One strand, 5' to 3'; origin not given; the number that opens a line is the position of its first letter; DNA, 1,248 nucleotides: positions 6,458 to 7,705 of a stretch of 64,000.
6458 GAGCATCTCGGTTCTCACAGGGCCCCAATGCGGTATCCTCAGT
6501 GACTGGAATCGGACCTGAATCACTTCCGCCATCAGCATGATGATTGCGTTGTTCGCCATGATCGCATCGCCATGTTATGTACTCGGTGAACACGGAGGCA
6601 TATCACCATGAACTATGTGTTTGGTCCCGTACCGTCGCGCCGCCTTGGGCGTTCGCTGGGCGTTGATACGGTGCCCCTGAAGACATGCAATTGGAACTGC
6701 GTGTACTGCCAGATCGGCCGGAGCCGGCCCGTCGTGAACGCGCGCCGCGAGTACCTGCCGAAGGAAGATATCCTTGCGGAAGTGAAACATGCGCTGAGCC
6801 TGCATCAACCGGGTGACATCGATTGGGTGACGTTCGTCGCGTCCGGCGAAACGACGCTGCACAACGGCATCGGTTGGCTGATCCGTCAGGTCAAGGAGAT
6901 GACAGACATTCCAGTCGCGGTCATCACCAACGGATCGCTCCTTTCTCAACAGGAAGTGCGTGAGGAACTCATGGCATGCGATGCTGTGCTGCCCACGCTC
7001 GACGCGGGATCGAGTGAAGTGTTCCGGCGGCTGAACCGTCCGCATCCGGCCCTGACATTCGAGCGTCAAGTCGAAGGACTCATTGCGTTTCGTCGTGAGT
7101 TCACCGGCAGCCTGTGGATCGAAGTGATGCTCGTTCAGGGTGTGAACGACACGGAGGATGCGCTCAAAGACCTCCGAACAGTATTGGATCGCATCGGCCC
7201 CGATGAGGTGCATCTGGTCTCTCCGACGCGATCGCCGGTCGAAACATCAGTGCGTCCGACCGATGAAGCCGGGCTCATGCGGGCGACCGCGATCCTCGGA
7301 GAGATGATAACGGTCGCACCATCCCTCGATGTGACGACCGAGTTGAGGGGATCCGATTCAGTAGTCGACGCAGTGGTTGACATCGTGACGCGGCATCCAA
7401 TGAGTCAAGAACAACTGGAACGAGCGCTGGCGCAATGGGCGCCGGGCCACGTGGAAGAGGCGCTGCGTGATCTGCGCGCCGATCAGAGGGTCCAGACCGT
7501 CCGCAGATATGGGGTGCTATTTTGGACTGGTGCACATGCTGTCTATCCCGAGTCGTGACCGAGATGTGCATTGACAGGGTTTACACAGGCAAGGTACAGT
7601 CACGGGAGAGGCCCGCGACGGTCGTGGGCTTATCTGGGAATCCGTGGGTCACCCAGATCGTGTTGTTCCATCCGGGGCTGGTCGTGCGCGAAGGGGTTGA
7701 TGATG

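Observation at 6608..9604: Radical-SAM gene plus Sec-peroxiredoxin plus two-gene YeeE/YedE transporter: possible selenium-linked gene neighbourhood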

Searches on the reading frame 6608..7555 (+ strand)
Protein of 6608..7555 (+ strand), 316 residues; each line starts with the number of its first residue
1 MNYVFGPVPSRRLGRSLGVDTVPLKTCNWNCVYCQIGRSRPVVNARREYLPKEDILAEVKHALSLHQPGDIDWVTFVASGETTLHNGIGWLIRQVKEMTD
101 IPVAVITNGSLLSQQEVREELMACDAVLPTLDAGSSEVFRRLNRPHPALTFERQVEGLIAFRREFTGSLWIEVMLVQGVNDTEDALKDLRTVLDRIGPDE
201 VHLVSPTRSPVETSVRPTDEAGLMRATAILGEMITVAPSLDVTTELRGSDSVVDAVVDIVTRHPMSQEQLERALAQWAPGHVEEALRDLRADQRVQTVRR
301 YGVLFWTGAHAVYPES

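Call 7: search_protein_families(library=ncbifam, proteins=[window:6608-7555:+], max_evalue=0.01)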
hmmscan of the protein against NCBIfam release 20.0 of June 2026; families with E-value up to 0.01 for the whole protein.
window:6608-7555:+ (316 aa): 14 families
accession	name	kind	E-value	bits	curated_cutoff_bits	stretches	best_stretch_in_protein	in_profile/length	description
NF038283.1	viperin_w_prok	equivalog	3.9e-08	32.8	180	1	25-163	10-148/281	viperin family antiviral radical SAM protein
TIGR02666.1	moaA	equivalog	5.6e-08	32.1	284.05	1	26-183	19-172/336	GTP 3',8-cyclase MoaA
TIGR02668.1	moaA_archaeal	equivalog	2.8e-07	29.8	325.25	1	25-183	18-165/303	GTP 3',8-cyclase MoaA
TIGR04317.1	W_rSAM_matur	equivalog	3e-07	29.9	380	1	25-162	12-140/349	tungsten cofactor oxidoreductase radical SAM maturase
TIGR04100.1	rSAM_pair_X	hypoth_equivalog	5.6e-07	29.3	262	1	26-148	17-143/197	TIGR04100 family radical SAM protein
TIGR02495.1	NrdG2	equivalog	7.7e-06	25.4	131.15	1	24-111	23-101/193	anaerobic ribonucleoside-triphosphate reductase activating protein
TIGR03963.1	rSAM_QueE_Clost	equivalog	8.8e-06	25.6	260.1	1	23-113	25-106/219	putative 7-carboxy-7-deazaguanine synthase QueE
TIGR02493.1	PFLA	equivalog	2.7e-05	23.7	231.75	1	22-196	20-186/235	pyruvate formate-lyase-activating protein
TIGR03972.1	rSAM_TYW1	equivalog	3.3e-05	23.1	317.95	1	75-185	123-229/297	4-demethylwyosine synthase TYW1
TIGR04038.1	tatD_link_rSAM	subfamily_domain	4e-05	23.5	129.7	1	26-174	17-165/192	TatD family nuclease-associated radical SAM protein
TIGR04466.1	rSAM_BlsE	equivalog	0.00011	21.8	400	1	24-160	10-133/327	cytosylglucuronate decarboxylase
NF001199.0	PRK00164.2-1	equivalog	0.00011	21.5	231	1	25-181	20-165/308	GTP 3',8-cyclase MoaA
NF038332.1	rSAM_rare_HxsC4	exception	0.00016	20.9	500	1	25-124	22-113/335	radical SAM protein HxsC4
NF053743.1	LipS2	equivalog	0.0023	17.4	270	1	25-185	31-182/292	LipS2 family lipoyl synthase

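Call 8: search_protein_families(library=pfam, proteins=[window:6608-7555:+], max_evalue=0.01)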
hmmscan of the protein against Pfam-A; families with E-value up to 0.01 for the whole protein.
window:6608-7555:+ (316 aa): 1 family
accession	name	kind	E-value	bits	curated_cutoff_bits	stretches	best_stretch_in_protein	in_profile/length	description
PF04055.27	Radical_SAM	-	9.9e-16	58.8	29.5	1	24-184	4-161/166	Radical SAM superfamily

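Call 9: find_homologous_proteins(query=window:6608-7555:+, max_evalue=1e-10)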
Query window:6608-7555:+ (316 aa): 7986 proteins with E <= 1e-10 among 8000 candidates; the best 120 are listed.
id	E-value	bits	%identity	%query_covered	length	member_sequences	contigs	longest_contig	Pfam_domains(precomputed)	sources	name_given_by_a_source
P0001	1.2e-208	710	100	100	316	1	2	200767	PF04055.28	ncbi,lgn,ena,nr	ncbi:MAG: radical SAM protein [Phycisphaerales bacterium]|nr:radical SAM protein [Phycisphaerales ba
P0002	2.9e-169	580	80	100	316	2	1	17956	PF04055.28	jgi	-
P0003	8.4e-159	546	76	100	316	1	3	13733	PF04055.28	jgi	-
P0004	6.4e-157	540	73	100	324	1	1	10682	PF04055.28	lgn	-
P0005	5.2e-149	514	70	99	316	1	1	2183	PF04055.28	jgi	jgi:wyosine [tRNA(Phe)-imidazoG37] synthetase (radical SAM superfamily)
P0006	3.3e-138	478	68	100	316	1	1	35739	PF04055.28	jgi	jgi:wyosine [tRNA(Phe)-imidazoG37] synthetase (radical SAM superfamily)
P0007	5.1e-138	478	65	100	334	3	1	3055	PF04055.28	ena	-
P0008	1.4e-136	473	66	100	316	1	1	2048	PF04055.28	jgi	jgi:wyosine [tRNA(Phe)-imidazoG37] synthetase (radical SAM superfamily)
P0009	4.6e-136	471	64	100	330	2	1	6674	PF04055.28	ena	-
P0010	1.5e-135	470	65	99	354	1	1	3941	PF04055.28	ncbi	-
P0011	5.5e-135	468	64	100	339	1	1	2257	PF04055.28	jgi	jgi:wyosine [tRNA(Phe)-imidazoG37] synthetase (radical SAM superfamily)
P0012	8.4e-135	467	63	100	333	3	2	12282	PF04055.28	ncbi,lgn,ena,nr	ncbi:MAG TPA: radical SAM protein [Anaerolineae bacterium]|nr:radical SAM protein [Anaerolineae bact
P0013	1.1e-134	467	64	99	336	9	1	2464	PF04055.28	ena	-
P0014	8.1e-134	464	63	100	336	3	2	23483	PF04055.28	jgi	jgi:wyosine [tRNA(Phe)-imidazoG37] synthetase (radical SAM superfamily)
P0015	9.5e-134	464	64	100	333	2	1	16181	PF04055.28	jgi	jgi:wyosine [tRNA(Phe)-imidazoG37] synthetase (radical SAM superfamily)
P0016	1.0e-133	464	63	100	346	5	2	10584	PF04055.28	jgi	jgi:wyosine [tRNA(Phe)-imidazoG37] synthetase (radical SAM superfamily)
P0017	1.1e-133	464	63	100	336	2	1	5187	PF04055.28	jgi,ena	-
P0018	4.3e-133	462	63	100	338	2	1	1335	PF04055.28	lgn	-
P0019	8.6e-133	461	63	100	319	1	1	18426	PF04055.28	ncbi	-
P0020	1.3e-132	460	62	100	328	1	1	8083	PF04055.28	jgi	jgi:wyosine [tRNA(Phe)-imidazoG37] synthetase (radical SAM superfamily)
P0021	1.4e-132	460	62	100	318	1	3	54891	PF04055.28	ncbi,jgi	jgi:wyosine [tRNA(Phe)-imidazoG37] synthetase (radical SAM superfamily)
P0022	1.5e-132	460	63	100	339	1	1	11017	PF04055.28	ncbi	-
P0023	1.7e-132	460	63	100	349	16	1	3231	PF04055.28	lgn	-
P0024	2.7e-132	459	64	100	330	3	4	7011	PF04055.28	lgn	-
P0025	3.9e-132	458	64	100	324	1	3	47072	PF04055.28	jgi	jgi:wyosine [tRNA(Phe)-imidazoG37] synthetase (radical SAM superfamily)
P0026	4.2e-132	458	63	100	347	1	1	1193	PF04055.28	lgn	-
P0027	4.5e-132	458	62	100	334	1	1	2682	PF04055.28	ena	-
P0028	6.2e-132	458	63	100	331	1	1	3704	PF04055.28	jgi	jgi:wyosine [tRNA(Phe)-imidazoG37] synthetase (radical SAM superfamily)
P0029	7.2e-132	458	63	99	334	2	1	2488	PF04055.28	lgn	-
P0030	7.9e-132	457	63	100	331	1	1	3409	PF04055.28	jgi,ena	-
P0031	7.9e-132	457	63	100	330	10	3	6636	PF04055.28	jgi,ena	-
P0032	8.5e-132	457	63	100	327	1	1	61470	PF04055.28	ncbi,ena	-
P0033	8.7e-132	457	64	100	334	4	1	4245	PF04055.28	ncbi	-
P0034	1.2e-131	457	62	100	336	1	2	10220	PF04055.28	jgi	jgi:wyosine [tRNA(Phe)-imidazoG37] synthetase (radical SAM superfamily)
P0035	1.6e-131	456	62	100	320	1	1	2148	PF04055.28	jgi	jgi:wyosine [tRNA(Phe)-imidazoG37] synthetase (radical SAM superfamily)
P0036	1.7e-131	456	62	100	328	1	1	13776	PF04055.28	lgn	-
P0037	2.1e-131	456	63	100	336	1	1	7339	PF04055.28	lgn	-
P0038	2.1e-131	456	62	100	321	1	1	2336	PF04055.28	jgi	jgi:wyosine [tRNA(Phe)-imidazoG37] synthetase (radical SAM superfamily)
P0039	2.2e-131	456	63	99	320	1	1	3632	PF04055.28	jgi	jgi:wyosine [tRNA(Phe)-imidazoG37] synthetase (radical SAM superfamily)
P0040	3.1e-131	455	64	100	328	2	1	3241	PF04055.28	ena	-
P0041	3.4e-131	455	63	100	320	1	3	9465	PF04055.28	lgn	-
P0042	3.5e-131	455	63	100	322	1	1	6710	PF04055.28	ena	-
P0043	4.9e-131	455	62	100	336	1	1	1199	PF04055.28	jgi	jgi:wyosine [tRNA(Phe)-imidazoG37] synthetase (radical SAM superfamily)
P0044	5.0e-131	455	61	100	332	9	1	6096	PF04055.28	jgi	jgi:wyosine [tRNA(Phe)-imidazoG37] synthetase (radical SAM superfamily)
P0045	5.2e-131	455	64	99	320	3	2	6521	PF04055.28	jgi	jgi:wyosine [tRNA(Phe)-imidazoG37] synthetase (radical SAM superfamily)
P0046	5.2e-131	455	64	100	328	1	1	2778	PF04055.28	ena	-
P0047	5.7e-131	455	61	100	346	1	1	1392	PF04055.28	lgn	-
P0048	6.6e-131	454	62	100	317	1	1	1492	PF04055.28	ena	-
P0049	7.1e-131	454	62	100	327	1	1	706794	PF04055.28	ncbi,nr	ncbi:MAG: radical SAM protein [Ardenticatenaceae bacterium]|nr:radical SAM protein [Ardenticatenacea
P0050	7.5e-131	454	63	99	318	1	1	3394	PF04055.28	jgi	jgi:wyosine [tRNA(Phe)-imidazoG37] synthetase (radical SAM superfamily)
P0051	7.7e-131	454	63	100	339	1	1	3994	PF04055.28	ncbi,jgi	jgi:wyosine [tRNA(Phe)-imidazoG37] synthetase (radical SAM superfamily)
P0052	1.1e-130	454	63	100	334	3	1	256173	PF04055.28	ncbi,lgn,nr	ncbi:MAG TPA: radical SAM protein [Chloroflexota bacterium]|nr:radical SAM protein [Chloroflexota ba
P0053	1.1e-130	454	63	100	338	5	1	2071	PF04055.28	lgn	-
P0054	1.1e-130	454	62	99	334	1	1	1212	PF04055.28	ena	-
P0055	1.2e-130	454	61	100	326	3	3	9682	PF04055.28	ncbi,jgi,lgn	jgi:wyosine [tRNA(Phe)-imidazoG37] synthetase (radical SAM superfamily)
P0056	1.4e-130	453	62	100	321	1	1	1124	PF04055.28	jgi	-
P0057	1.4e-130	453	61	99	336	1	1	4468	PF04055.28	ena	-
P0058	1.4e-130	453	62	100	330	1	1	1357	PF04055.28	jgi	jgi:wyosine [tRNA(Phe)-imidazoG37] synthetase (radical SAM superfamily)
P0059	1.4e-130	453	62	100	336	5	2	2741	PF04055.28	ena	-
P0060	1.5e-130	453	61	100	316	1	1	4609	PF04055.28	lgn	-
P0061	1.5e-130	453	62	100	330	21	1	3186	PF04055.28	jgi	-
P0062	1.5e-130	453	62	100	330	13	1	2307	PF04055.28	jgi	jgi:wyosine [tRNA(Phe)-imidazoG37] synthetase (radical SAM superfamily)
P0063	1.8e-130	453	61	100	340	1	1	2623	PF04055.28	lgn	-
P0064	1.8e-130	453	63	100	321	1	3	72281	PF04055.28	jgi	jgi:wyosine [tRNA(Phe)-imidazoG37] synthetase (radical SAM superfamily)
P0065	1.9e-130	453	60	100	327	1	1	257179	PF04055.28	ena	-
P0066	2.1e-130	453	62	100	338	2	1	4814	PF04055.28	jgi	-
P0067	2.2e-130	453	62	100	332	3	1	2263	PF04055.28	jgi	-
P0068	2.3e-130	453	63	99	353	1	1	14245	PF04055.28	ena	-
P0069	2.4e-130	453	63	100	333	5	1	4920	PF04055.28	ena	-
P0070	2.4e-130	453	63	100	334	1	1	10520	PF04055.28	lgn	-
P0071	3.0e-130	452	61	100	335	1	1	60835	PF04055.28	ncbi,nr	ncbi:MAG: radical SAM protein [Anaerolineales bacterium]|nr:radical SAM protein [Anaerolineales bact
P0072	3.2e-130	452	63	100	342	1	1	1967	PF04055.28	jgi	jgi:wyosine [tRNA(Phe)-imidazoG37] synthetase (radical SAM superfamily)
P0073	3.3e-130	452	61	100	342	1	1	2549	PF04055.28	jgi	jgi:wyosine [tRNA(Phe)-imidazoG37] synthetase (radical SAM superfamily)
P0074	3.4e-130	452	60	100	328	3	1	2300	PF04055.28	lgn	-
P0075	4.0e-130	452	62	100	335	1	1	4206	PF04055.28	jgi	jgi:wyosine [tRNA(Phe)-imidazoG37] synthetase (radical SAM superfamily)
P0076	4.1e-130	452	62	100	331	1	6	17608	PF04055.28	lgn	-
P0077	4.4e-130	452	64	100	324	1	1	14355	PF04055.28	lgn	-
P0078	5.2e-130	451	61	99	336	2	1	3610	PF04055.28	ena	-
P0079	5.4e-130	451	62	100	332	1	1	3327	PF04055.28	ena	-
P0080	5.8e-130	451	62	100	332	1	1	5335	PF04055.28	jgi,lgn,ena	-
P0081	6.5e-130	451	62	100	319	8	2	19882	PF04055.28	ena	-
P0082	6.5e-130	451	62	100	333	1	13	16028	PF04055.28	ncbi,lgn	-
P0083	6.5e-130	451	61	99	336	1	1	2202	PF04055.28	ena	-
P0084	6.9e-130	451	61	100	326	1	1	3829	PF04055.28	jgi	-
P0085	7.0e-130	451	62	100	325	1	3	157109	PF04055.28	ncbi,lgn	-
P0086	8.2e-130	451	62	100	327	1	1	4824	PF04055.28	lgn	-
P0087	9.4e-130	451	61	100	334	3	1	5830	PF04055.28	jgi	-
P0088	1.0e-129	451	60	100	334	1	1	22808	PF04055.28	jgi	jgi:wyosine [tRNA(Phe)-imidazoG37] synthetase (radical SAM superfamily)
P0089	1.0e-129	450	61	100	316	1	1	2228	PF04055.28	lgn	-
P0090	1.1e-129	450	61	99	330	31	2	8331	PF04055.28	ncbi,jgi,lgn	jgi:wyosine [tRNA(Phe)-imidazoG37] synthetase (radical SAM superfamily)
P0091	1.3e-129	450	61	99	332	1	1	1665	PF04055.28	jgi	jgi:wyosine [tRNA(Phe)-imidazoG37] synthetase (radical SAM superfamily)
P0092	1.3e-129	450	62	100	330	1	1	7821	PF04055.28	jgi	jgi:wyosine [tRNA(Phe)-imidazoG37] synthetase (radical SAM superfamily)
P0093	1.3e-129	450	61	100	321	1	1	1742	PF04055.28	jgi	jgi:wyosine [tRNA(Phe)-imidazoG37] synthetase (radical SAM superfamily)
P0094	1.4e-129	450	61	100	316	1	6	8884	PF04055.28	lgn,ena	-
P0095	1.5e-129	450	62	99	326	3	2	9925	PF04055.28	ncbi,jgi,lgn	-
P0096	2.1e-129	449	60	100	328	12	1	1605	PF04055.28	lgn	-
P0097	2.2e-129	449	62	100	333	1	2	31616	PF04055.28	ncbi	-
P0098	2.3e-129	449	61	100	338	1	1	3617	PF04055.28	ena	-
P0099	2.3e-129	449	60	100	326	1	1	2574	PF04055.28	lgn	-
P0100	2.4e-129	449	62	100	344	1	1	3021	PF04055.28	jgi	jgi:wyosine [tRNA(Phe)-imidazoG37] synthetase (radical SAM superfamily)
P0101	2.5e-129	449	61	100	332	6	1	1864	PF04055.28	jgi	jgi:wyosine [tRNA(Phe)-imidazoG37] synthetase (radical SAM superfamily)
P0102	3.2e-129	449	61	100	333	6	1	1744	PF04055.28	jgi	jgi:wyosine [tRNA(Phe)-imidazoG37] synthetase (radical SAM superfamily)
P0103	3.2e-129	449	64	98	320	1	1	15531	PF04055.28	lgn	-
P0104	3.3e-129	449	61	100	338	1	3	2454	PF04055.28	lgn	-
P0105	3.4e-129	449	62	100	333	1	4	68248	PF04055.28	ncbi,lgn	-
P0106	3.5e-129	449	62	100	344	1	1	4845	PF04055.28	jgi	jgi:wyosine [tRNA(Phe)-imidazoG37] synthetase (radical SAM superfamily)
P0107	3.6e-129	449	62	99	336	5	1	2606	PF04055.28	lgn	-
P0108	3.7e-129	449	62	100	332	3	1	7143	PF04055.28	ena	-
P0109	3.7e-129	449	61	100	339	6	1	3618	PF04055.28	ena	-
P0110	3.8e-129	449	60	100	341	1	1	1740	PF04055.28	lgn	-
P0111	4.2e-129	448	62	100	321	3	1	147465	PF04055.28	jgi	jgi:wyosine [tRNA(Phe)-imidazoG37] synthetase (radical SAM superfamily)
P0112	4.3e-129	448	61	100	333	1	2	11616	PF04055.28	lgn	-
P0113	4.3e-129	448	63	99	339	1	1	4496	PF04055.28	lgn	-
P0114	4.4e-129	448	61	100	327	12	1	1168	PF04055.28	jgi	-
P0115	4.7e-129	448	60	100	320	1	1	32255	PF04055.28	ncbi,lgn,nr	ncbi:MAG: radical SAM protein [Anaerolineales bacterium]|nr:radical SAM protein [Anaerolineales bact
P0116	4.8e-129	448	62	99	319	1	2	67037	PF04055.28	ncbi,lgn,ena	-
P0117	5.3e-129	448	63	100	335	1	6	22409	PF04055.28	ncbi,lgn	-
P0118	5.3e-129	448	60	100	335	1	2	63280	PF04055.28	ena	-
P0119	5.4e-129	448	62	100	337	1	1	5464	PF04055.28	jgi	jgi:wyosine [tRNA(Phe)-imidazoG37] synthetase (radical SAM superfamily)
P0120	5.4e-129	448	61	100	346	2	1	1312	PF04055.28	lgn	-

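Call 10: search_solved_structures(query=window:6608-7555:+, max_evalue=0.01)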
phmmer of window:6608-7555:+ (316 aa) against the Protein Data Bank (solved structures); distinct sequences matched with E-value up to 0.01: 2.
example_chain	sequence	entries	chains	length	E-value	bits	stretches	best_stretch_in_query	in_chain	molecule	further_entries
9dfn_A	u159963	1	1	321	0.0047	19.6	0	53-132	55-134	Radical SAM core domain-containing protein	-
9dfu_A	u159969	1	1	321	0.0051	19.5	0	53-132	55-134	Radical SAM core domain-containing protein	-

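Call 11: find_encoding_contigs(protein=P0002, flank=6000, max_places=3)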
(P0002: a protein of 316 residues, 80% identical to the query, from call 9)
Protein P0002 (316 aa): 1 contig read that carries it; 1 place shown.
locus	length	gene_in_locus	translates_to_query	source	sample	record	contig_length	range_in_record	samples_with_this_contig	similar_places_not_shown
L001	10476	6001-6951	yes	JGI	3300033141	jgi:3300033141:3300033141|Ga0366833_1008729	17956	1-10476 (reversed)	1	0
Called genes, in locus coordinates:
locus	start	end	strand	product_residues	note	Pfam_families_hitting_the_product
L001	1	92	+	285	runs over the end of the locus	PF01656:CbiA, PF10609:ParA, PF13614:AAA_31 (weak), PF12838:Fer4_7 (faint), PF12797:Fer4_2 (faint), PF12837:Fer4_6 (faint), PF00037:Fer4 (weak)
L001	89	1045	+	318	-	PF01656:CbiA, PF10609:ParA (faint), PF12797:Fer4_2 (faint), PF00037:Fer4 (weak), PF12838:Fer4_7, PF13187:Fer4_9, PF13237:Fer4_10 (weak), PF14697:Fer4_21, +2 more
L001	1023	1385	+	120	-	PF02579:Nitro_FeMo-Co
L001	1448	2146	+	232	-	PF01209:Ubie_methyltran (weak), PF13847:Methyltransf_31, PF08241:Methyltransf_11, PF08242:Methyltransf_12, PF13649:Methyltransf_25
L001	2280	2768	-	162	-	PF00582:Usp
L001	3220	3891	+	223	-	PF01209:Ubie_methyltran (weak), PF13489:Methyltransf_23, PF07021:MetW, PF13649:Methyltransf_25, PF13847:Methyltransf_31, PF08241:Methyltransf_11, PF08242:Methyltransf_12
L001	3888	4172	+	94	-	PF07615:Ykof, PF01910:Thiamine_BP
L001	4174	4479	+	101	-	-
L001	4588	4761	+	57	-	PF02810:SEC-C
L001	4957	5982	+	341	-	PF11449:ArsP_2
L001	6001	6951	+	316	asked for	PF04055:Radical_SAM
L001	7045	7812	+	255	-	-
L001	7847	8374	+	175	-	-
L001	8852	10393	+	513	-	PF07690:MFS_1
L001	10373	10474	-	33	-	?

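Call 12: find_encoding_contigs(protein=P0006, flank=6000, max_places=3)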
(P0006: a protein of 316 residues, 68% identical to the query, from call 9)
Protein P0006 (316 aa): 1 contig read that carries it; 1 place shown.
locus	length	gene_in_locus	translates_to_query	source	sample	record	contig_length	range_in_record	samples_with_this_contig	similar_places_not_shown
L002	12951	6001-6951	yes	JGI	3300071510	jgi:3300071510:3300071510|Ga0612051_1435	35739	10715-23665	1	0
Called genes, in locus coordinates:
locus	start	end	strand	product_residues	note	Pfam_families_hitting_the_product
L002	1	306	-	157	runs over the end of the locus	PF03061:4HBT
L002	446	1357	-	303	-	PF01656:CbiA, PF10609:ParA (faint)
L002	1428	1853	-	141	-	PF02579:Nitro_FeMo-Co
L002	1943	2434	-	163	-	PF02579:Nitro_FeMo-Co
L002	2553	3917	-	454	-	PF00989:PAS, PF08448:PAS_4, PF13426:PAS_9, PF00158:Sigma54_activat, PF14532:Sigma54_activ_2, PF07728:AAA_5, PF25601:AAA_lid_14, PF02954:HTH_8, +2 more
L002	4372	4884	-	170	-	PF00582:Usp (faint)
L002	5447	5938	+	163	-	-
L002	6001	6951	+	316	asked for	PF04055:Radical_SAM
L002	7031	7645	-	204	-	PF08901:DUF1847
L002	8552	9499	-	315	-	PF13385:Laminin_G_3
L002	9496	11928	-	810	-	PF00251:Glyco_hydro_32N, PF08244:Glyco_hydro_32C, PF13385:Laminin_G_3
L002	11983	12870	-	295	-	PF07963:N_methyl (weak)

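Call 13: find_encoding_contigs(protein=P0049, flank=6000, max_places=3)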
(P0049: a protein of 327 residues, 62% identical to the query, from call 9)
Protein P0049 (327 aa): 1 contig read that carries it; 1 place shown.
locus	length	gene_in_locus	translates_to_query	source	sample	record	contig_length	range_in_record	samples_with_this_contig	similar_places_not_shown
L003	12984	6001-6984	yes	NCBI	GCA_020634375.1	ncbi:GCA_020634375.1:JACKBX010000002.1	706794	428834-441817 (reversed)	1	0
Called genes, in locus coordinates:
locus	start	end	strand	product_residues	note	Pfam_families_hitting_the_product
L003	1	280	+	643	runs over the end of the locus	PF00664:ABC_membrane, PF00005:ABC_tran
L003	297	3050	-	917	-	-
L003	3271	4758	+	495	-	PF08448:PAS_4, PF13426:PAS_9, PF01590:GAF, PF13185:GAF_2, PF13492:GAF_3, PF07730:HisKA_3, PF13581:HATPase_c_2, PF02518:HATPase_c, +3 more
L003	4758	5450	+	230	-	PF00072:Response_reg, PF00196:GerE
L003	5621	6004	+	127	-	PF00072:Response_reg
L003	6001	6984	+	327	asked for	PF04055:Radical_SAM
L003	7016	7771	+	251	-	PF06745:ATPase (weak)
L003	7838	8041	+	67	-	PF10133:CooT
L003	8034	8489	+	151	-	PF00027:cNMP_binding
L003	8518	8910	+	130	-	PF02579:Nitro_FeMo-Co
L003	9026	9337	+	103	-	-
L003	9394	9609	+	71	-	PF26551:DUF8180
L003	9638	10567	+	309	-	PF00126:HTH_1, PF03466:LysR_substrate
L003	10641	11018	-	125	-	PF13686:DrsE_2 (faint)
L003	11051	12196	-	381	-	PF13484:Fer4_16 (faint), PF25160:LdpA_Fe-S-bd (faint), PF13183:Fer4_8, PF13237:Fer4_10 (weak), PF12838:Fer4_7 (weak), PF13187:Fer4_9, PF13534:Fer4_17 (weak)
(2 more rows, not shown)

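Call 21: find_related_loci(query=window:6608-7555:+, collection=metagenome_contigs, flank=8000)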
Query window:6608-7555:+ (316 aa) in metagenome_contigs; peptide patterns used: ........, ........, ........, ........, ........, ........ (x = any residue, [..] = any of these).
600 stretches matched a pattern (row limit reached: there are more); 562 encode a relative of the query (tblastn E <= 1e-3); the best 80 are kept; 80 distinct loci.
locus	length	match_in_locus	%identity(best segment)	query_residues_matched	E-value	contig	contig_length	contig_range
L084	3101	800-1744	65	1-315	1e-148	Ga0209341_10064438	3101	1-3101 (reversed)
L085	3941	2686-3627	65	1-314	1e-143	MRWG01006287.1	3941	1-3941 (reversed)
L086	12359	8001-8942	64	1-314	1e-139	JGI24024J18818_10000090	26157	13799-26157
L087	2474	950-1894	63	1-315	3e-147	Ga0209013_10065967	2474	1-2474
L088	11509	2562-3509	63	1-316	9e-138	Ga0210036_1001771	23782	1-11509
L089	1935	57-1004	63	1-316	6e-148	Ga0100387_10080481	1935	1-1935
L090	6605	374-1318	63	1-315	1e-137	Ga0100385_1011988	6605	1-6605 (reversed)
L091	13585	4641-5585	63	1-315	5e-137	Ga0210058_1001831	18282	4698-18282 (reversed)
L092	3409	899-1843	63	1-315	2e-141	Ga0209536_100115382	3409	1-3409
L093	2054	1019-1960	61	1-314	1e-145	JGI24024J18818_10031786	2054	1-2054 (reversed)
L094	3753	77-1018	63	1-314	8e-140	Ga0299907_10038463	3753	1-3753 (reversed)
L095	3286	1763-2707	64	1-315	9e-141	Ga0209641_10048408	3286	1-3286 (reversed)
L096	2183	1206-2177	61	1-316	1e-144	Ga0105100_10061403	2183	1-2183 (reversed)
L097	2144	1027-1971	62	1-315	1e-144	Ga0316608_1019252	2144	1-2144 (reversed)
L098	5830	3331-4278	61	1-316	1e-135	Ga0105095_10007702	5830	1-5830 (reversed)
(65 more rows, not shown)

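Call 46: search_solved_structures(query=A1, max_evalue=0.01)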
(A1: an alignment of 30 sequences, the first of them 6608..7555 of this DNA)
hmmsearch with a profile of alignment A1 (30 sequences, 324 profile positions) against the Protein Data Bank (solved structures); distinct sequences matched with E-value up to 0.01: 4.
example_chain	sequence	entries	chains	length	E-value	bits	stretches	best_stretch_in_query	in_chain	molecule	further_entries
9dfn_A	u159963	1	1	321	7.6e-05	25.3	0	56-144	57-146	Radical SAM core domain-containing protein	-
9dfu_A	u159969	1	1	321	7.9e-05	25.2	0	56-144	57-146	Radical SAM core domain-containing protein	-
2fb2_A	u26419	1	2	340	0.0087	18.5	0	26-182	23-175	Molybdenum cofactor biosynthesis protein A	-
1tv7_A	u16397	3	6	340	0.0091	18.4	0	26-182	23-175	Molybdenum cofactor biosynthesis protein A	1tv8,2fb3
